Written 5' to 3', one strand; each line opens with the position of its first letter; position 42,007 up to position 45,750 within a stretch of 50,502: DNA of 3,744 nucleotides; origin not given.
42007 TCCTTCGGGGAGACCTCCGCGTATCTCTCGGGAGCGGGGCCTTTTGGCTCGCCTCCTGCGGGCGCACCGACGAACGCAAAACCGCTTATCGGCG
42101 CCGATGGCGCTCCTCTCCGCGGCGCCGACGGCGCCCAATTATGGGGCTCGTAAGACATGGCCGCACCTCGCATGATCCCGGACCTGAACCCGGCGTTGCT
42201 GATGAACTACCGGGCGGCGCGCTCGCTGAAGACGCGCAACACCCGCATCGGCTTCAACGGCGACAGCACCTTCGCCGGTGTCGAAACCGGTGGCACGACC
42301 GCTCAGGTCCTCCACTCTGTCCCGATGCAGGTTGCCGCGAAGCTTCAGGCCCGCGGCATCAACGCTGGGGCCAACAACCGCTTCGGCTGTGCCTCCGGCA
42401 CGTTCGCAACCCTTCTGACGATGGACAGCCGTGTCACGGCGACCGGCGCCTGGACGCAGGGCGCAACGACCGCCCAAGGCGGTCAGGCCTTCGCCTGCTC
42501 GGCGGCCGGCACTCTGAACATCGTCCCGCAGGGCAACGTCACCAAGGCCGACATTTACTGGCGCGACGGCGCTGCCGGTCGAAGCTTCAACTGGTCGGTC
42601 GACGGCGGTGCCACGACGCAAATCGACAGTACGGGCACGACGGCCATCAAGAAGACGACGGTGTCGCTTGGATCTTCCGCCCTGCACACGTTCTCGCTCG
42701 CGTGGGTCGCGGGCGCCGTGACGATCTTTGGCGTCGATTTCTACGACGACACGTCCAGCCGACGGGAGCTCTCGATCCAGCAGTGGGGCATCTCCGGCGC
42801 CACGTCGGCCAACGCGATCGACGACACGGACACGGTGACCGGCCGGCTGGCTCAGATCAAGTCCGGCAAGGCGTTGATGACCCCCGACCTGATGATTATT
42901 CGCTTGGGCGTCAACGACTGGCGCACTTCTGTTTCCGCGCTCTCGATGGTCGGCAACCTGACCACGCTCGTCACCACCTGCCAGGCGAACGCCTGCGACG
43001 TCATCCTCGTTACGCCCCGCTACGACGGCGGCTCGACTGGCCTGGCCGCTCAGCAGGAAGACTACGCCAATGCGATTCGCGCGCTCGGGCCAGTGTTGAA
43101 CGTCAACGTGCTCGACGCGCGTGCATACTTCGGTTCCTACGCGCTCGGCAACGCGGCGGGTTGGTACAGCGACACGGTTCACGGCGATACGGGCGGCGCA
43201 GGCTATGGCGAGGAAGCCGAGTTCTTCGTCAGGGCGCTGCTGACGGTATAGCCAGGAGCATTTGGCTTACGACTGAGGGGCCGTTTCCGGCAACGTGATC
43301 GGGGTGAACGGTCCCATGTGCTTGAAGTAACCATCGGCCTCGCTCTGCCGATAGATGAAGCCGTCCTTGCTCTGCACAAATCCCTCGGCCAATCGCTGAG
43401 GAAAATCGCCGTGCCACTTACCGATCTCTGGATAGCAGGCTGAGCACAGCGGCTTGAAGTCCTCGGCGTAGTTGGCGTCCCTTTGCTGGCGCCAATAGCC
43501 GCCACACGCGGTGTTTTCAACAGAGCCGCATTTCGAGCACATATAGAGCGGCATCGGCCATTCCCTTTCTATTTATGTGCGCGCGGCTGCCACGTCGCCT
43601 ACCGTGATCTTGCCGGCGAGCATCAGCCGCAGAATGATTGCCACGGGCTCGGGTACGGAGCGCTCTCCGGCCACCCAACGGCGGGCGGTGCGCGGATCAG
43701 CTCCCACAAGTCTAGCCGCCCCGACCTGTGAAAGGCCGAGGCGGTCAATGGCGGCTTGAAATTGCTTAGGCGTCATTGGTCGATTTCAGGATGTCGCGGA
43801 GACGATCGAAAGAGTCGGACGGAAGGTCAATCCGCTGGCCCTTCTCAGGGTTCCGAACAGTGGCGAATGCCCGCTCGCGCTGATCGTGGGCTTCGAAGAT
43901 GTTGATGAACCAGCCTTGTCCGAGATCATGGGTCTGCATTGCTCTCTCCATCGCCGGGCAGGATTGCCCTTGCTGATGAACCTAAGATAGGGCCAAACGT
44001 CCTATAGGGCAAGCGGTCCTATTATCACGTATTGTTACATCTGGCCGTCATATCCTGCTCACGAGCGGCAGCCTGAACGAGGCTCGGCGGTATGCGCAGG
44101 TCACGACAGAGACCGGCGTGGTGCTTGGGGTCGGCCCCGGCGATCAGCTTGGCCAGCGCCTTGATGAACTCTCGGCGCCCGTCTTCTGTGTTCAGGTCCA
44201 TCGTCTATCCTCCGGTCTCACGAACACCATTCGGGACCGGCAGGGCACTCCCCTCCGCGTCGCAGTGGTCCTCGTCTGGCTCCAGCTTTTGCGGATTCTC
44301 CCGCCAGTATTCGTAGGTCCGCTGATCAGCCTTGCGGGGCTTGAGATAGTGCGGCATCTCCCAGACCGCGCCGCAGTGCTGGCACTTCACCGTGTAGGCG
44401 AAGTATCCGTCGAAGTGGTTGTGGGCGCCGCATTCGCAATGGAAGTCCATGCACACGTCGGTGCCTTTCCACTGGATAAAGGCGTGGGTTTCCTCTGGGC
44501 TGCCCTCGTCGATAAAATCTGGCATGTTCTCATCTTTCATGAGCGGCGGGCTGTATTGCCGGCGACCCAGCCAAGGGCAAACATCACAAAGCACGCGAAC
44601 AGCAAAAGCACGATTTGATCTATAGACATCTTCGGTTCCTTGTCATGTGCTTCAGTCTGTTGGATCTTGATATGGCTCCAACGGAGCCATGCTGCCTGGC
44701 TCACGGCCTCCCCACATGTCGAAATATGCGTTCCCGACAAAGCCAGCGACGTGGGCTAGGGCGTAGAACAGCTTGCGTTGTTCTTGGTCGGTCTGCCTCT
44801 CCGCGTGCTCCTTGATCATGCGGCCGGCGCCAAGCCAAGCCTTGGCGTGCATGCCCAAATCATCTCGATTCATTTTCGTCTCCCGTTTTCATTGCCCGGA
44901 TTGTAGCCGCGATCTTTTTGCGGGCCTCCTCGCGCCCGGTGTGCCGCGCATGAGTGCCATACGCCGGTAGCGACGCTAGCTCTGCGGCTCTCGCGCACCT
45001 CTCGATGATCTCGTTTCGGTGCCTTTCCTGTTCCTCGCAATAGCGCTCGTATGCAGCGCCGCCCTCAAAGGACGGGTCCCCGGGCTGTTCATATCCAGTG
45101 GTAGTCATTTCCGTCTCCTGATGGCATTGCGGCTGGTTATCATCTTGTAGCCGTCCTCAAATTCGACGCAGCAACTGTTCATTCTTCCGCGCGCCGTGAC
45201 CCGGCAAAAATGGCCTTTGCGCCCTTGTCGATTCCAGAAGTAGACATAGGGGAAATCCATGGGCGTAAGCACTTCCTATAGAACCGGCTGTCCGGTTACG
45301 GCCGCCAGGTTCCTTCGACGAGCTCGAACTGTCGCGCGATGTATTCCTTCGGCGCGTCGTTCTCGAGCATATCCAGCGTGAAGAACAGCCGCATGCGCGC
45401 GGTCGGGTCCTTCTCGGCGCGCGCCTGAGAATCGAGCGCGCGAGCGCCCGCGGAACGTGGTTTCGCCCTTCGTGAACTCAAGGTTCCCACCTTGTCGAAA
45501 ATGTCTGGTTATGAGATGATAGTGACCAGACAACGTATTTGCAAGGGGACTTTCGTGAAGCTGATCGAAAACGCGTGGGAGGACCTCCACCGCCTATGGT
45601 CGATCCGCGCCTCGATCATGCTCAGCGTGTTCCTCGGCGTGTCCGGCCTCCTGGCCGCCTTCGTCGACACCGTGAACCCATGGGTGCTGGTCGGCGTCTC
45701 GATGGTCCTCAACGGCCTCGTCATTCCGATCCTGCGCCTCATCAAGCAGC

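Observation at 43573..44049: Small ORF plus HTH operon behind tandem palindromic operators: anti-CRISPR/Aca-like (or toxin-antitoxin-like) architecture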

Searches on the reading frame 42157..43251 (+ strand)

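Call 80: search_protein_families(library=pfam, proteins=[window:42157-43251:+], max_evalue=0.001)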
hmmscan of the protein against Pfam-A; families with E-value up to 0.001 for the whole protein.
window:42157-43251:+ (364 aa): 2 families
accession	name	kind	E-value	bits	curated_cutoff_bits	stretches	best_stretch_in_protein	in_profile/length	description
PF13472.12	Lipase_GDSL_2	-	3.7e-14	54.1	32.9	1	210-342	39-170/178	GDSL-like Lipase/Acylhydrolase family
PF25182.1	NonGDSL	-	5.7e-05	23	80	1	223-319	75-170/220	Non-GDSL lipase-like family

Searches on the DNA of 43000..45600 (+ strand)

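Call 5: search_dna_similar(query=window:43000-45600:+, collection=phages, mode=distant)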
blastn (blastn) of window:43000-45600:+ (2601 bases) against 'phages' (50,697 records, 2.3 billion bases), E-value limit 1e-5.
Records with a match: 2; places in all: 2; records where one place covers at least 80% of the query: 0.
Best place of each record, by identity: 60-80% 2.
By first word of the organism name: Bradyrhizobium 1; Gordonia 1.
By host as written in the record: Bradyrhizobium elkanii USDA 76 1; Gordonia terrae CAG3 1.
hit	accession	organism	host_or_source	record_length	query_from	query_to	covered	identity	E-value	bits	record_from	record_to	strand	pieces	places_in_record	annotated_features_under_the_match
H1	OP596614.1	Bradyrhizobium phage ppBeUSDA76-2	Bradyrhizobium elkanii USDA 76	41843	607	777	7%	78.9%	3e-32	147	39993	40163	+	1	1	hypothetical protein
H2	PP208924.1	Gordonia phage LitninMcQueen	Gordonia terrae CAG3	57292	1374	1481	4%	75.9%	1e-11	79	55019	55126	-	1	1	106: hypothetical protein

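Call 6: get_annotated_region(hit=H1, flank=4000)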
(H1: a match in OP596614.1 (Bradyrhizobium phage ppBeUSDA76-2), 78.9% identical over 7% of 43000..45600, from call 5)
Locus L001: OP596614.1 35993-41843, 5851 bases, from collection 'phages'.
description: Bradyrhizobium phage ppBeUSDA76-2, complete genome.
organism: Bradyrhizobium phage ppBeUSDA76-2 (NCBI taxid 3003364)
taxonomy: Viruses; Duplodnaviria; Heunggongvirae; Uroviricota; Caudoviricetes
host: Bradyrhizobium elkanii USDA 76; source: -; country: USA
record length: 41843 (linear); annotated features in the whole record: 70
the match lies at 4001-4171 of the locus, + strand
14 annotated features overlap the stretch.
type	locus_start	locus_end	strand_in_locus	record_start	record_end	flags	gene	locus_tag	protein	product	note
CDS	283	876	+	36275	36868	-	-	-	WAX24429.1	lysozyme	-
CDS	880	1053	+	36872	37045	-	-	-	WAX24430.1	hypothetical protein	-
CDS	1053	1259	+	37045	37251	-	-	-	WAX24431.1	hypothetical protein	-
CDS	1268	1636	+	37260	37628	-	-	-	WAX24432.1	hypothetical protein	-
CDS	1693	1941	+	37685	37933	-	-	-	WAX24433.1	hypothetical protein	-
CDS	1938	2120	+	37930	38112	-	-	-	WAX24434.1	hypothetical protein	-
CDS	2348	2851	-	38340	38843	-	-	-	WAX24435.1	pilus assembly protein N-terminal domain-containing protein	-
CDS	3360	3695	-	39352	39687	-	-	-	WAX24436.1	hypothetical protein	-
CDS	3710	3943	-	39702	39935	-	-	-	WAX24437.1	hypothetical protein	-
CDS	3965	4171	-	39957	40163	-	-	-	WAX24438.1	hypothetical protein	-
CDS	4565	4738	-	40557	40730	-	-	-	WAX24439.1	hypothetical protein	-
CDS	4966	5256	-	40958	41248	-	-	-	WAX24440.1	hypothetical protein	-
CDS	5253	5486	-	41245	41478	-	-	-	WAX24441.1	hypothetical protein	-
CDS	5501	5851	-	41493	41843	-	-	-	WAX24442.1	hypothetical protein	-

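Call 89: search_rna_families(source=window, start=43200, end=44300, threshold=evalue, max_evalue=1)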
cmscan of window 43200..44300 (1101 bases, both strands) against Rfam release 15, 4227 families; matches with E-value up to 1: 1.
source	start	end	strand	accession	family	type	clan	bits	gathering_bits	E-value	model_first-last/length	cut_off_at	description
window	43967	44007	+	RF00163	Hammerhead_1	Gene; ribozyme;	CL00010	18.8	34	0.2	1-45/45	no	Hammerhead ribozyme (type I)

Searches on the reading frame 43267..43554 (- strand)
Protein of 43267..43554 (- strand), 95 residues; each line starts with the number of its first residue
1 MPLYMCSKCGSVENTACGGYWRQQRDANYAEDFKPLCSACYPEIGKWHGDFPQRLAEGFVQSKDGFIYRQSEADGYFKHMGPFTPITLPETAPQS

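Call 3: search_protein_families(library=pfam, proteins=[window:43267-43554:-], max_evalue=1)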
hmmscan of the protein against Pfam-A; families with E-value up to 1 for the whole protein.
window:43267-43554:- (95 aa): 2 families
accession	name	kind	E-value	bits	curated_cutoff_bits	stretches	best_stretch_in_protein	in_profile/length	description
PF01363.27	FYVE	-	0.1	13.1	27.8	1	5-44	26-65/67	FYVE zinc finger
PF00320.33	GATA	-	0.18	11.8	26.8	0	16-25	25-34/36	GATA zinc finger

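Call 4: search_protein_families(library=phrogs, proteins=[window:43267-43554:-], max_evalue=0.1)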
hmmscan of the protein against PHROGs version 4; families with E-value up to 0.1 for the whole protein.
window:43267-43554:- (95 aa): 1 family
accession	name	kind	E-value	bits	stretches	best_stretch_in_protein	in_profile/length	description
phrog_11861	-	unknown function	8e-10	39.8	1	1-72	1-90/104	-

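Call 62: search_protein_families(library=ncbifam, proteins=[window:43267-43554:-], max_evalue=0.1)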
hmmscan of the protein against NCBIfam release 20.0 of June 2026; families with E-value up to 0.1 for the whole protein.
window:43267-43554:- (95 aa): 1 family
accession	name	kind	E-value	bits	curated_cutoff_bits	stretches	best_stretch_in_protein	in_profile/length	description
NF045720.1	rubredox_RCKP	subfamily_domain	0.092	12.4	45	1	1-17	1-17/34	RCKP-type rubredoxin-like domain-containing protein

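Call 74: search_solved_structures(query=window:43267-43554:-, max_evalue=1)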
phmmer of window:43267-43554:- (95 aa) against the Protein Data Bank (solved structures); distinct sequences matched with E-value up to 1: 31.
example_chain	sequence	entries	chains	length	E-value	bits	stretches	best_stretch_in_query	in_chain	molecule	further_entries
6gez_A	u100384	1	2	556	0.0069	19.8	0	35-67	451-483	Green fluorescent protein,Optimized Ratiometric Calcium Sensor,Green fluorescent protein,G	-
6gel_A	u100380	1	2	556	0.007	19.8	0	35-67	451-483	Green fluorescent protein,Optimized Ratiometric Calcium Sensor,Green fluorescent protein,G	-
7a7u_A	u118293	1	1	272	0.37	14.3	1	35-79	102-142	Green fluorescent protein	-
7a7v_A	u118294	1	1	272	0.37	14.3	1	35-79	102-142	Green fluorescent protein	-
7a7s_A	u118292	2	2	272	0.38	14.2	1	35-79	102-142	Green fluorescent protein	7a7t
7a7q_A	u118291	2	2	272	0.38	14.2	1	35-79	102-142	Green fluorescent protein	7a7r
7a8m_A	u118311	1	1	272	0.7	13.4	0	35-78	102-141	Green fluorescent protein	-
7a7m_A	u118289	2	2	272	0.71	13.3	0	35-78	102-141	Green fluorescent protein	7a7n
3dpw_A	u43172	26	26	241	0.71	13.3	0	32-67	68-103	Green fluorescent protein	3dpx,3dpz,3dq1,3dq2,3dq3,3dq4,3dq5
7a7z_A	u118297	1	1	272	0.72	13.3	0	35-78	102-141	Green fluorescent protein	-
7a8h_A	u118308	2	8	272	0.72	13.3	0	35-78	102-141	Green fluorescent protein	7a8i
7a8l_A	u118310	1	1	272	0.72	13.3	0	35-78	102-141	Green fluorescent protein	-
7a7y_A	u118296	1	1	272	0.72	13.3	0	35-78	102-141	rsGreen0.7-F145Q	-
7a89_A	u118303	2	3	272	0.72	13.3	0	35-78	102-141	Green fluorescent protein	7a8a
7a8o_A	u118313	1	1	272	0.72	13.3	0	35-78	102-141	Green fluorescent protein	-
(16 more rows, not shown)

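Call 82: find_homologous_proteins(query=window:43267-43554:-, max_evalue=0.001)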
Query window:43267-43554:- (95 aa): 16 proteins with E <= 0.001 among 16 candidates.
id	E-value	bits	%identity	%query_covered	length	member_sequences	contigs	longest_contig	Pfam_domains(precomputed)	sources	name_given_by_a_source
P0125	3.0e-63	228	100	100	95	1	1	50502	-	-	-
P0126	1.2e-39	153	69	94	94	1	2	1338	-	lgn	-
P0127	3.0e-36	142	65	97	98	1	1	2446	-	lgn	-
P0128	1.8e-35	139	66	94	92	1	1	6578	-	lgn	-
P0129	7.4e-34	134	61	97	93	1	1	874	-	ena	-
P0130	7.1e-32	128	64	94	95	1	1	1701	-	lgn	-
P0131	1.7e-31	126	61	94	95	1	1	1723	-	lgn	-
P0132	7.9e-31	124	59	97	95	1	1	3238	-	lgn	-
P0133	8.4e-30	121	59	95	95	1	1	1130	-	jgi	jgi:hypothetical protein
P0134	4.8e-27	112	56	94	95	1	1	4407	-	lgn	-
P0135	2.0e-26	110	56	98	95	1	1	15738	-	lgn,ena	-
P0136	2.2e-26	110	84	54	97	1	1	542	-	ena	-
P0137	2.7e-25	106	55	94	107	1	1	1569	-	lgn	-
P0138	4.5e-18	83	54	94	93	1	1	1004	-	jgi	jgi:hypothetical protein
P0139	1.8e-8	52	53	56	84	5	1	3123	-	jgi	jgi:hypothetical protein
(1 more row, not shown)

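Call 83: find_encoding_contigs(protein=P0135, flank=3000, max_places=2)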
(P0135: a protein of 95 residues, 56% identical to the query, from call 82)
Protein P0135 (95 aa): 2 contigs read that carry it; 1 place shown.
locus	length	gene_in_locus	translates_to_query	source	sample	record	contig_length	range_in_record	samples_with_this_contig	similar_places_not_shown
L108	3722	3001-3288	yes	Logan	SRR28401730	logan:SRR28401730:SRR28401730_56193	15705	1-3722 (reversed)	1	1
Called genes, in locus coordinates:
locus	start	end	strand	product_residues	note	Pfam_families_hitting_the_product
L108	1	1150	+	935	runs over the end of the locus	PF02012:BNR (faint)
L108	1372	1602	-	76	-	-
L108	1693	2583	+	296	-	PF10544:T5orf172 (weak), PF13455:MUG113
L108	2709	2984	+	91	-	-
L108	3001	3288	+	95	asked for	-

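Call 84: find_encoding_contigs(protein=P0128, flank=3000, max_places=2)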
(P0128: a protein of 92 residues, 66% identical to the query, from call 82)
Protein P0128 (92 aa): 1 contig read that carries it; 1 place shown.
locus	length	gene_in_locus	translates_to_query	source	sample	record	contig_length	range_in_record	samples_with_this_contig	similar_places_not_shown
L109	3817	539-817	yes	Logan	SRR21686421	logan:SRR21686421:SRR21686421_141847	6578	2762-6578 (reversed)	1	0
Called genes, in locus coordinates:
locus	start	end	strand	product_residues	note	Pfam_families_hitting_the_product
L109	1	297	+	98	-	?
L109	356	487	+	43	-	-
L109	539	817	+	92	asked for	-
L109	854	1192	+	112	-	-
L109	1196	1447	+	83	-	-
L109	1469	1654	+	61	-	-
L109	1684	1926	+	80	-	-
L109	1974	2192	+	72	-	-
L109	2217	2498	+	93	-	-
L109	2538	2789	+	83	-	-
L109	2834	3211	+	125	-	-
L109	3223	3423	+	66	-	-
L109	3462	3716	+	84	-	-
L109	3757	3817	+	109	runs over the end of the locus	-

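Call 94: search_protein_families(library=padloc, proteins=[window:43267-43554:-], max_evalue=0.01)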
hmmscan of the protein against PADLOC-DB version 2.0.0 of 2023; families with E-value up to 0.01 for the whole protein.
window:43267-43554:- (95 aa): 0 families
